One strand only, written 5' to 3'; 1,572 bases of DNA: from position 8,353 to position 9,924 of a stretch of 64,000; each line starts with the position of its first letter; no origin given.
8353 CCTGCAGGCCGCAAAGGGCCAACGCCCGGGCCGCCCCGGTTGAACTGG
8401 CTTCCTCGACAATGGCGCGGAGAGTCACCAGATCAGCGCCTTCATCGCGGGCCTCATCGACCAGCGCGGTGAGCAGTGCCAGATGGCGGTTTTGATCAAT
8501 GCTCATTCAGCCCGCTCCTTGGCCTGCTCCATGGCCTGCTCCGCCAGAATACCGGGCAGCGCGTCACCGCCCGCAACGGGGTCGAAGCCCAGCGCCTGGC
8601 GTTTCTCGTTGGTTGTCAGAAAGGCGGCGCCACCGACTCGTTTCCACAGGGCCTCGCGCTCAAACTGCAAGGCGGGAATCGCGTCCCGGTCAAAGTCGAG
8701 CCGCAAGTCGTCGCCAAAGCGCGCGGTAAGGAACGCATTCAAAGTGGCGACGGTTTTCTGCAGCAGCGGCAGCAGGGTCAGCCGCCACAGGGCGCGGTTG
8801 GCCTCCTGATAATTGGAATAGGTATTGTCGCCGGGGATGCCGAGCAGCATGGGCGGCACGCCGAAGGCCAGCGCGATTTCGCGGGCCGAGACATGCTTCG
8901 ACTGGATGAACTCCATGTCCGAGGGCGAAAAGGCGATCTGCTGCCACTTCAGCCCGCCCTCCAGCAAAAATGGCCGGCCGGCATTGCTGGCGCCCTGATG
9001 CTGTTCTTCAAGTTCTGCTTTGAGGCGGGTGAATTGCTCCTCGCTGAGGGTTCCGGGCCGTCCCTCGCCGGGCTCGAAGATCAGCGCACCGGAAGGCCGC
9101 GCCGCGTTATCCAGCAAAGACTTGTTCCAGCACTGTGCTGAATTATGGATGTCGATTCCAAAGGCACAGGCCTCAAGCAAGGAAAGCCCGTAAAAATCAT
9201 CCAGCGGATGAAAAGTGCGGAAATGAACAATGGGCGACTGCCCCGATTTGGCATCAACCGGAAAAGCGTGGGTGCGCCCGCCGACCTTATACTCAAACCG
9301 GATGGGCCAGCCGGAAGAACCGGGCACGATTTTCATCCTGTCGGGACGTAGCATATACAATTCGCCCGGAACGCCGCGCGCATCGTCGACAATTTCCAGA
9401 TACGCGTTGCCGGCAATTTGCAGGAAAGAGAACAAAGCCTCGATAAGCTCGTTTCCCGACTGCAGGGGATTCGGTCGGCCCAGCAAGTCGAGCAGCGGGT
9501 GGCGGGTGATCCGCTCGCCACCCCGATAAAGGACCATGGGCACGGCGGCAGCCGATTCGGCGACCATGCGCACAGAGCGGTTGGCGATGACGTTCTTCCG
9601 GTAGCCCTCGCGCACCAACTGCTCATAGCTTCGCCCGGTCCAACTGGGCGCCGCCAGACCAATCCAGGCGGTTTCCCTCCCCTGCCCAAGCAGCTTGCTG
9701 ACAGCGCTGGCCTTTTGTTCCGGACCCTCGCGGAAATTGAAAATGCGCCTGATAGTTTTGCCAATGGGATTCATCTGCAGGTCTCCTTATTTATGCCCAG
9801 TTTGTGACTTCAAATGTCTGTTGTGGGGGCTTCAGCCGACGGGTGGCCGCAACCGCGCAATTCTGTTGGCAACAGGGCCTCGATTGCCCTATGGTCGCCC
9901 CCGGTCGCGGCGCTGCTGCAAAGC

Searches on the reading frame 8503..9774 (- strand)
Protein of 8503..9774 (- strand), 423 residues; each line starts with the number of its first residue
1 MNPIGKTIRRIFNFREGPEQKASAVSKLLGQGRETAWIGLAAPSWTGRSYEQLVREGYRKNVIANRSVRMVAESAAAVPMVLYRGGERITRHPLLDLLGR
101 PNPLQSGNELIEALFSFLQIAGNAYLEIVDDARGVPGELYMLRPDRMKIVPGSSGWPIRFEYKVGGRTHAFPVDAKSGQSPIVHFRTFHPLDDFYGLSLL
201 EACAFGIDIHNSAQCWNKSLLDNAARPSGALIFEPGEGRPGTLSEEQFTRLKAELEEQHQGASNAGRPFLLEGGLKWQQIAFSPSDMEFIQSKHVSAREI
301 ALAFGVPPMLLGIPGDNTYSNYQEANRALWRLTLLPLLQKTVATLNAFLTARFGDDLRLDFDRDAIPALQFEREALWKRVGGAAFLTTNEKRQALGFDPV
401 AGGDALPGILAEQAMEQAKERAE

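Call 31: search_protein_families(library=pfam, proteins=[window:8503-9774:-], max_evalue=0.01)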
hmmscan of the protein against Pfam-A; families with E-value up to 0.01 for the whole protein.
window:8503-9774:- (423 aa): 1 family
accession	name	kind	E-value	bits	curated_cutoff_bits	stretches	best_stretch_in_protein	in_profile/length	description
PF04860.17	Phage_portal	-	1.5e-87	294.2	39.1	1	65-396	4-321/321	Phage portal protein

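Call 34: find_encoding_contigs(protein=window:8503-9774:-, flank=5000, max_places=10)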
Protein window:8503-9774:- (423 aa): 2 contigs read that carry it; 2 places shown.
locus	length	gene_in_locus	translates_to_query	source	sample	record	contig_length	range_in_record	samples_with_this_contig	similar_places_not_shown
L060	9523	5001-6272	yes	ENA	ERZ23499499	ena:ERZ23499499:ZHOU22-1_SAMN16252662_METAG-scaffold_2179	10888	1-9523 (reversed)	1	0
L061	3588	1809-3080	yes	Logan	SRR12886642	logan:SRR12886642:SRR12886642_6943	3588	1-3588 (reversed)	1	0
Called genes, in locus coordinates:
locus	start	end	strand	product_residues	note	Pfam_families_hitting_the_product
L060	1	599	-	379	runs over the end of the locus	PF02771:Acyl-CoA_dh_N, PF02770:Acyl-CoA_dh_M, PF00441:Acyl-CoA_dh_1, PF08028:Acyl-CoA_dh_2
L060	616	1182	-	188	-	PF01381:HTH_3, PF12844:HTH_19, PF13443:HTH_26, PF13560:HTH_31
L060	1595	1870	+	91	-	PF20057:DUF6456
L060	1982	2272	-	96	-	-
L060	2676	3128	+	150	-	-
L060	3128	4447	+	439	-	PF03237:Terminase_6N, PF17289:Terminase_6C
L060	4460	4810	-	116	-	-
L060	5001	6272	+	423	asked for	PF04860:Phage_portal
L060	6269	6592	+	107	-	PF19622:DUF6127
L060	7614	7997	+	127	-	-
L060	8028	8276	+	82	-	-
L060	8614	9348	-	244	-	-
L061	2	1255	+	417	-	?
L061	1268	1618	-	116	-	-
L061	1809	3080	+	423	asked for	PF04860:Phage_portal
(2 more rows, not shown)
